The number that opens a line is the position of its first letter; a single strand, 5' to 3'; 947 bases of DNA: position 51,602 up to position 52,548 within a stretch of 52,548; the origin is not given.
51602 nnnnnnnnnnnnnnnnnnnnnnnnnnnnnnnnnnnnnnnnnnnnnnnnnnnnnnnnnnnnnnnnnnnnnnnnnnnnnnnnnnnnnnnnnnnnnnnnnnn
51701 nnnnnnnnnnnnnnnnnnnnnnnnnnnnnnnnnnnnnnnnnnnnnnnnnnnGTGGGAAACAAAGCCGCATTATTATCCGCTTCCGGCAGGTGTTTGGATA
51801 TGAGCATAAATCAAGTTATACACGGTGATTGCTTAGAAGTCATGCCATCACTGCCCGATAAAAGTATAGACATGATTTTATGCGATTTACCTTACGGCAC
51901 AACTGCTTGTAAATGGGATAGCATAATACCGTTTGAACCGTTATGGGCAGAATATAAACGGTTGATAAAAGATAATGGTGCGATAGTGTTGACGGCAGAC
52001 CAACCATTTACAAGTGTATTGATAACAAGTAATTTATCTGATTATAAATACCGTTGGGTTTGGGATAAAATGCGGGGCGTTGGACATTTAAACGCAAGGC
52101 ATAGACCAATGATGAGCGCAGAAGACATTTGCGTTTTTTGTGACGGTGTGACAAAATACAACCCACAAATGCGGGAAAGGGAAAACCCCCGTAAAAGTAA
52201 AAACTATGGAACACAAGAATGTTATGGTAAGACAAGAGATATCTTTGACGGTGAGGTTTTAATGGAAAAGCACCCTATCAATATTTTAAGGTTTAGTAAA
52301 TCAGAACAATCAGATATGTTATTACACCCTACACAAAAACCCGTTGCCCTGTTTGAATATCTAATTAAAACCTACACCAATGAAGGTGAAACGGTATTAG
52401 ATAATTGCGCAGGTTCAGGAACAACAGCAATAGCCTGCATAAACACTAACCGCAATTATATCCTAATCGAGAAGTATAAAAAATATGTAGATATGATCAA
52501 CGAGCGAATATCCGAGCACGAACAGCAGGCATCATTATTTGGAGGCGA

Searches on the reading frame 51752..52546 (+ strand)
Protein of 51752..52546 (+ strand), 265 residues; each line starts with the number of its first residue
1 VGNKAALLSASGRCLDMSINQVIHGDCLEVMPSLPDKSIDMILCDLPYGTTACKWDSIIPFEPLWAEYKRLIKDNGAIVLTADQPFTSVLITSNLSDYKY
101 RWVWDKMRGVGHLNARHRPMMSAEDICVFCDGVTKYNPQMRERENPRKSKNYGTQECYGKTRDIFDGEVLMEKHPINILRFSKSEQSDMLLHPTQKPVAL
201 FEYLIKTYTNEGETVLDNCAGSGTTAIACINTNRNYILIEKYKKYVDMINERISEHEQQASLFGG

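Call 73: search_protein_families(library=pfam, proteins=[window:51752-52546:+], max_evalue=0.01)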
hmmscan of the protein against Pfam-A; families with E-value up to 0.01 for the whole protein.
window:51752-52546:+ (265 aa): 3 families
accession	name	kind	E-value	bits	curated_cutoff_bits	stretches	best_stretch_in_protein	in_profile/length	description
PF01555.25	N6_N4_Mtase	-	1.6e-27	97.4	26.7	1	39-251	1-221/221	DNA methylase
PF03602.21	Cons_hypoth95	-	6.2e-05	23.2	24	1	198-257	28-88/182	Conserved hypothetical protein 95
PF01170.24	UPF0020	-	0.0018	18.5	22.3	0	34-103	117-189/197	RMKL-like, methyltransferase domain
